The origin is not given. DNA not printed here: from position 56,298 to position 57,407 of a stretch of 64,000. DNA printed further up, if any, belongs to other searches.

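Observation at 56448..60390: DUF692 (MbnB/TglH-like) protein translationally coupled to a glycosyltransferase, methyltransferase and sugar aminotransferase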

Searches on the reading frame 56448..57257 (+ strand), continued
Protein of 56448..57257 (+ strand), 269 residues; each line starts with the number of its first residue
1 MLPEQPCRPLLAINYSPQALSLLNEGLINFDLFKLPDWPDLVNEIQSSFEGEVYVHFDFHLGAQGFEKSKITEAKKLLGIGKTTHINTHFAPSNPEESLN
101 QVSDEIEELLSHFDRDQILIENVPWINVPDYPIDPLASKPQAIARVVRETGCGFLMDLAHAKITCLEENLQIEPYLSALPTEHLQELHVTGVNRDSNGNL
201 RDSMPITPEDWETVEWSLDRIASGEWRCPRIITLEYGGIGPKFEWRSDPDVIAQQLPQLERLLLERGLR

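Call 36: search_protein_families(library=pfam, proteins=[L084:17091-18230:-, L030:271-1026:+, L009:8717-9112:+, L015:8194-9051:+, L048:19004-19567:-, L034:12683-15025:+, L041:9020-10027:+, L081:8261-9577:-, L050:13235-16111:-, L035:12679-13917:-], max_evalue=0.00001)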
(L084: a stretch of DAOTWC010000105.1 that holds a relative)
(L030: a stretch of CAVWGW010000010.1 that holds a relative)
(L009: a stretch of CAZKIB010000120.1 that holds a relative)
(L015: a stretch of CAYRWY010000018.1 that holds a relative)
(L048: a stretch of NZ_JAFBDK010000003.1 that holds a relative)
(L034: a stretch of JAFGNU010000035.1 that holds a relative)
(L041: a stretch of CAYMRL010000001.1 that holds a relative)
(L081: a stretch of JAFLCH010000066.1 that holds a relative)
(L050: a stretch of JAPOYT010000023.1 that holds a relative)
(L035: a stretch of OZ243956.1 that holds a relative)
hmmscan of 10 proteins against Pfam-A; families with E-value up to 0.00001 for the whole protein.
L084:17091-18230:- (379 aa): 1 family
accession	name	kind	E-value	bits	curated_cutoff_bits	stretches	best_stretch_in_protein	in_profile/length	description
PF00005.33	ABC_tran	-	2.8e-33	115.9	25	1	47-190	2-137/137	ABC transporter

L030:271-1026:+ (252 aa): 1 family
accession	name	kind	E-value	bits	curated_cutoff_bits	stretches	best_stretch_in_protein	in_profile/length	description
PF00300.27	His_Phos_1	-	5.6e-35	121.2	21.7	1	8-130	1-118/194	Histidine phosphatase superfamily (branch 1)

L009:8717-9112:+ (132 aa): 0 families

L015:8194-9051:+ (286 aa): 2 families
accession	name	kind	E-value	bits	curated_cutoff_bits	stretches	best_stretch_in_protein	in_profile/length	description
PF02737.24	3HCDH_N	-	2.6e-42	145.2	22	1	2-178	1-177/180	3-hydroxyacyl-CoA dehydrogenase, NAD binding domain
PF00725.27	3HCDH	-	2.9e-17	63.4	22.1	1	183-277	1-94/97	3-hydroxyacyl-CoA dehydrogenase, C-terminal domain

L048:19004-19567:- (187 aa): 3 families
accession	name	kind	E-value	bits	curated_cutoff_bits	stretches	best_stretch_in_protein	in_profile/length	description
PF13302.13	Acetyltransf_3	-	2.2e-20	74.2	25.4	1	19-155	7-138/138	Acetyltransferase (GNAT) domain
PF00583.31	Acetyltransf_1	-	1.8e-14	54.5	20.7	1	56-154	18-116/116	Acetyltransferase (GNAT) family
PF13420.13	Acetyltransf_4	-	5.4e-11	43.2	24.3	1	37-171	8-151/155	Acetyltransferase (GNAT) domain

L034:12683-15025:+ (781 aa): 0 families

L041:9020-10027:+ (336 aa): 2 families
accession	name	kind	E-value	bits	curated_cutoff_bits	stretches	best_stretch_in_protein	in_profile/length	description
PF00814.31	TsaD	-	5.9e-87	292.1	24.8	1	29-306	2-263/264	tRNA N6-adenosine threonylcarbamoyltransferase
PF22521.2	HypF_C_2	-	4.8e-07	30.2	27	1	168-286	96-216/241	Carbamoyltransferase, Kae1-like Domain, second subdomain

L081:8261-9577:- (438 aa): 3 families
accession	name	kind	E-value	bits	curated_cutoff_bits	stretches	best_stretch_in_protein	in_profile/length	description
PF03471.22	CorC_HlyC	-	2.5e-23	82.3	27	1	338-413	2-79/81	Transporter associated domain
PF01595.25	CNNM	-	3.4e-23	82.7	28.4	1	9-185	4-181/181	Cyclin M transmembrane N-terminal domain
PF00571.33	CBS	-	3.5e-18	66.1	24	2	200-254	1-52/57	CBS domain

L050:13235-16111:- (958 aa): 2 families
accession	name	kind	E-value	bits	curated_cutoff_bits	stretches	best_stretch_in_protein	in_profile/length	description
PF00923.25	TAL_FSA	-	1.3e-79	268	27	1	15-369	2-284/285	Transaldolase/Fructose-6-phosphate aldolase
PF00342.24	PGI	-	2.7e-12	46.5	22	1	453-665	89-308/486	Phosphoglucose isomerase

L035:12679-13917:- (412 aa): 5 families
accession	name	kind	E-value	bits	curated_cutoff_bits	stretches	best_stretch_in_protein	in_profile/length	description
PF08308.17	PEGA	-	3e-41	139.6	20.8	3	198-263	2-68/71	PEGA domain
PF14326.11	DUF4384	-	2.3e-25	88.9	27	1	56-138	1-81/81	Domain of unknown function (DUF4384)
PF13715.12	CarbopepD_reg_2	-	1e-13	51.5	32.2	1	345-408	12-75/88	CarboxypepD_reg-like domain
PF13620.12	CarboxypepD_reg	-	9.9e-13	48.7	32.3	1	345-407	12-79/82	Carboxypeptidase regulatory-like domain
PF22820.2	TcaA_3rd_4th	-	5.1e-07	30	27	0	340-376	4-38/73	TcaA protein 3rd/4th domain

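Call 39: find_encoding_contigs(protein=P0003, flank=6000, max_places=2)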
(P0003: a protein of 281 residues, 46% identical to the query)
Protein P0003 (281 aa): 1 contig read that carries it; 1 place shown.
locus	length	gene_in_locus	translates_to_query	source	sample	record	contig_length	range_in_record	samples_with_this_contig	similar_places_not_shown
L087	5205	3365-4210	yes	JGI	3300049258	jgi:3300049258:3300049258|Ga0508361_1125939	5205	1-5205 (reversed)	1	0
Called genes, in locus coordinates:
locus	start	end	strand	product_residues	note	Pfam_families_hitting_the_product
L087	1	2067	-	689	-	?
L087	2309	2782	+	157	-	PF12680:SnoaL_2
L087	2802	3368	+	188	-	-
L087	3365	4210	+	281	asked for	PF05114:MbnB_TglH_ChrH (weak)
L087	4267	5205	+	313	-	?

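Call 40: find_encoding_contigs(protein=P0008, flank=6000, max_places=2)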
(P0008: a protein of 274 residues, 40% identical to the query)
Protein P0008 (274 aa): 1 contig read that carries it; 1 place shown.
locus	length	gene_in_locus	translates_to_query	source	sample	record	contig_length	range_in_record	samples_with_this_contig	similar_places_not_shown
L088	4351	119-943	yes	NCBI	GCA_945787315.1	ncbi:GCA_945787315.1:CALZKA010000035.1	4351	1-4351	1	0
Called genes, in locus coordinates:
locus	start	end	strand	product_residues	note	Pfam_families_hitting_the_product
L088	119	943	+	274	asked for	PF05114:MbnB_TglH_ChrH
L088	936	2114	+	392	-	PF13439:Glyco_transf_4, PF13477:Glyco_trans_4_2, PF13579:Glyco_trans_4_4, PF00534:Glycos_transf_1, PF13692:Glyco_trans_1_4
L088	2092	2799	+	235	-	PF01209:Ubie_methyltran, PF13489:Methyltransf_23, PF13847:Methyltransf_31, PF08241:Methyltransf_11, PF08242:Methyltransf_12, PF13649:Methyltransf_25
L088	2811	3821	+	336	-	PF00795:CN_hydrolase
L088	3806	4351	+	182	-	?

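Call 41: find_encoding_contigs(protein=P0006, flank=6000, max_places=2)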
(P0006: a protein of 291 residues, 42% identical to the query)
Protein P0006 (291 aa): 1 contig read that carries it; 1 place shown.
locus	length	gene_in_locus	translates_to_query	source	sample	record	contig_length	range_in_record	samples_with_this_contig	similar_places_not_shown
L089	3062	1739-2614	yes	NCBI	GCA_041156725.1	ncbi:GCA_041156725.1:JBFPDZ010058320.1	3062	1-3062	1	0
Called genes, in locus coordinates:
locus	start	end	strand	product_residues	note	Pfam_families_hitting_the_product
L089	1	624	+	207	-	?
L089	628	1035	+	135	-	PF11253:DUF3052 (weak)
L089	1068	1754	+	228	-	PF00697:PRAI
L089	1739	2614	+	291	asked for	PF05114:MbnB_TglH_ChrH (weak)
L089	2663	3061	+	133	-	?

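Call 43: search_protein_families(library=pfam, proteins=[L032:12668-13357:+, L032:13315-14115:+, L032:14120-14851:+, L032:9297-9863:-, L032:8756-9328:-, L024:13095-13529:-, L024:13681-16209:+, L024:7717-9468:+, L088:2811-3818:+, L088:3806-4351:+], max_evalue=0.001)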
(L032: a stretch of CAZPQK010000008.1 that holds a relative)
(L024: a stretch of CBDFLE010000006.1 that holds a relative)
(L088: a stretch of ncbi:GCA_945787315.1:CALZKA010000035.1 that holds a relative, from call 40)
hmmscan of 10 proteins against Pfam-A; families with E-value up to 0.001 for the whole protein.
L032:12668-13357:+ (230 aa): 1 family
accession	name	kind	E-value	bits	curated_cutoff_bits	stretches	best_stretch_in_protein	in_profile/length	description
PF01965.30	DJ-1_PfpI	-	4.3e-17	62.9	26.6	1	30-200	2-164/165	DJ-1/PfpI family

L032:13315-14115:+ (267 aa): 2 families
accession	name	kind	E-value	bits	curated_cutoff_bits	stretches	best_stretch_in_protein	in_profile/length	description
PF12706.13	Lactamase_B_2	-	1.9e-07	31.3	27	1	60-190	16-147/200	Beta-lactamase superfamily domain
PF13483.12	Lactamase_B_3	-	1.3e-05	25.6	24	1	26-188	2-113/160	Beta-lactamase superfamily domain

L032:14120-14851:+ (244 aa): 1 family
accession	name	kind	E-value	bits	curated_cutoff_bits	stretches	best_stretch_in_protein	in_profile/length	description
PF13349.12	DUF4097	-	0.00087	19.2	22.9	0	89-225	125-242/247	Toastrack DUF4097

L032:9297-9863:- (188 aa): 4 families
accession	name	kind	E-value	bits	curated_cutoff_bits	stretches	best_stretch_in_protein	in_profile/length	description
PF08281.18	Sigma70_r4_2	-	6.2e-16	58.2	25.7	1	123-176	1-54/54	Sigma-70, region 4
PF04542.20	Sigma70_r2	-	1.4e-15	57.3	24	1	23-87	2-69/71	Sigma-70 region 2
PF04545.22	Sigma70_r4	-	2.1e-06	27.6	24.1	1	131-177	3-49/50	Sigma-70, region 4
PF07638.17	Sigma70_ECF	-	2.4e-06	28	21.1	1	72-181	80-184/185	ECF sigma factor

L032:8756-9328:- (190 aa): 1 family
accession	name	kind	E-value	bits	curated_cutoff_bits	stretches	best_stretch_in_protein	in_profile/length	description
PF13490.11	zf-HC2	-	1.2e-07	32.1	22.2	1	15-48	1-34/35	Putative zinc-finger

L024:13095-13529:- (144 aa): 0 families

L024:13681-16209:+ (843 aa): 2 families
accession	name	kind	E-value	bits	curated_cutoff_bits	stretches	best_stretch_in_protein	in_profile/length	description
PF05872.18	HerA_C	-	2.4e-06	26.9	22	0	65-111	18-64/502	Helicase HerA-like C-terminal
PF01935.23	DUF87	-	3.4e-05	24.5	23.2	1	63-111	17-67/220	Helicase HerA, central domain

L024:7717-9468:+ (584 aa): 3 families
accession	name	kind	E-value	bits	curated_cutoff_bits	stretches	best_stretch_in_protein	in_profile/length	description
PF12833.13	HTH_18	-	7.4e-15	55.5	33.6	1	60-130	10-80/80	Helix-turn-helix domain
PF13424.12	TPR_12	-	6.3e-11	42.8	30.1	1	424-492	3-73/77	Tetratricopeptide repeat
PF07719.23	TPR_2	-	0.00017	21.9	27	0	307-338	2-33/34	Tetratricopeptide repeat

L088:2811-3818:+ (336 aa): 1 family
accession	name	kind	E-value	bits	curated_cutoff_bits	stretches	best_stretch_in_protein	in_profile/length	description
PF00795.27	CN_hydrolase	-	4.7e-39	134.7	23.2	1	8-276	2-252/256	Carbon-nitrogen hydrolase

L088:3806-4351:+ (182 aa): 14 families
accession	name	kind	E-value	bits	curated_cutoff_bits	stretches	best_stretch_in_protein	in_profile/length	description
PF07719.23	TPR_2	-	8.8e-15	54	27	1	116-145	2-31/34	Tetratricopeptide repeat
PF14559.12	TPR_19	-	3.8e-14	53.2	25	1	95-152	5-62/68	Tetratricopeptide repeat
PF13414.12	TPR_11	-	5.7e-14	52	26.8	1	124-156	3-35/42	TPR repeat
PF13432.12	TPR_16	-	2.9e-12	47.2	32.7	1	96-149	12-65/65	Tetratricopeptide repeat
PF13431.12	TPR_17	-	3e-11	43.1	24.4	1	104-136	2-34/34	Tetratricopeptide repeat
PF13428.12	TPR_14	-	4.8e-10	39.6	23.5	1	116-157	2-43/44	Tetratricopeptide repeat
PF00515.34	TPR_1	-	8.2e-10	38.5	27.8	1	116-145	2-31/34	Tetratricopeptide repeat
PF23914.1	TPR_CcmH_CycH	-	2.3e-08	34.4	42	1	59-147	65-153/158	Cytochrome c-type biogenesis protein H TPR domain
PF24575.1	TPR_Slam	-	6.3e-08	33.4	35.2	0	42-96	45-99/104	Surface lipoprotein assembly modifier, N-terminal TPR repeats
PF13181.12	TPR_8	-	6.4e-08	32.6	25.7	1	117-147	3-33/34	Tetratricopeptide repeat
PF13174.12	TPR_6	-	2.6e-07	31.3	26.3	0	117-143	2-28/33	Tetratricopeptide repeat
PF13424.12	TPR_12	-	4e-06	27.4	30.1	1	116-148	4-36/77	Tetratricopeptide repeat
PF13374.12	TPR_10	-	0.00013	22.3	27.5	0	121-144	8-31/42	Tetratricopeptide repeat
PF13371.12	TPR_9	-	0.00082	19.8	35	0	99-152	13-66/73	Tetratricopeptide repeat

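Call 60: find_related_loci(query=A2, collection=metagenome_contigs, flank=8000)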
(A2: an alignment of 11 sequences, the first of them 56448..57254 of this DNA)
Query A2 (269 aa) in metagenome_contigs; peptide patterns used: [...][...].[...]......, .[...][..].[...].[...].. (x = any residue, [..] = any of these).
126 stretches matched a pattern; 101 encode a relative of the query (tblastn E <= 1e-3); the best 80 are kept; 80 distinct loci.
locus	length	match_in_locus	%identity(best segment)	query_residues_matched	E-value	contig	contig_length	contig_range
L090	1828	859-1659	43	11-269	3e-74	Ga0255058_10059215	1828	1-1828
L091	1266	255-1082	41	1-269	8e-69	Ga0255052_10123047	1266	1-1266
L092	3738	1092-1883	42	11-263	2e-61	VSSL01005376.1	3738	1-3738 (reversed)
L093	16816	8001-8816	41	3-263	4e-60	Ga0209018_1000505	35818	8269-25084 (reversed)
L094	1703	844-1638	40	11-263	3e-61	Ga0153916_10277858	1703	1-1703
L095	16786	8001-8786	41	11-262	3e-59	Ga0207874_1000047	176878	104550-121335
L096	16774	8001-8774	40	11-263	8e-57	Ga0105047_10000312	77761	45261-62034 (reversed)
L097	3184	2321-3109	38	11-267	1e-56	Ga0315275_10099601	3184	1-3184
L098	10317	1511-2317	38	4-262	2e-56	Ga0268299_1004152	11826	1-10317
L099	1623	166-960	37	11-263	5e-58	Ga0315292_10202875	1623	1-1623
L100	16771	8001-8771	38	11-263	5e-56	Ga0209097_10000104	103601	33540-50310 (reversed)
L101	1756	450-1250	38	8-259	2e-57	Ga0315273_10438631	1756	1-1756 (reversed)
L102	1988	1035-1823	40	11-263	8e-56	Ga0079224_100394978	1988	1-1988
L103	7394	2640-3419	38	11-259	1e-54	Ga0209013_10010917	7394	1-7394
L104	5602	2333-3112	38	11-259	1e-54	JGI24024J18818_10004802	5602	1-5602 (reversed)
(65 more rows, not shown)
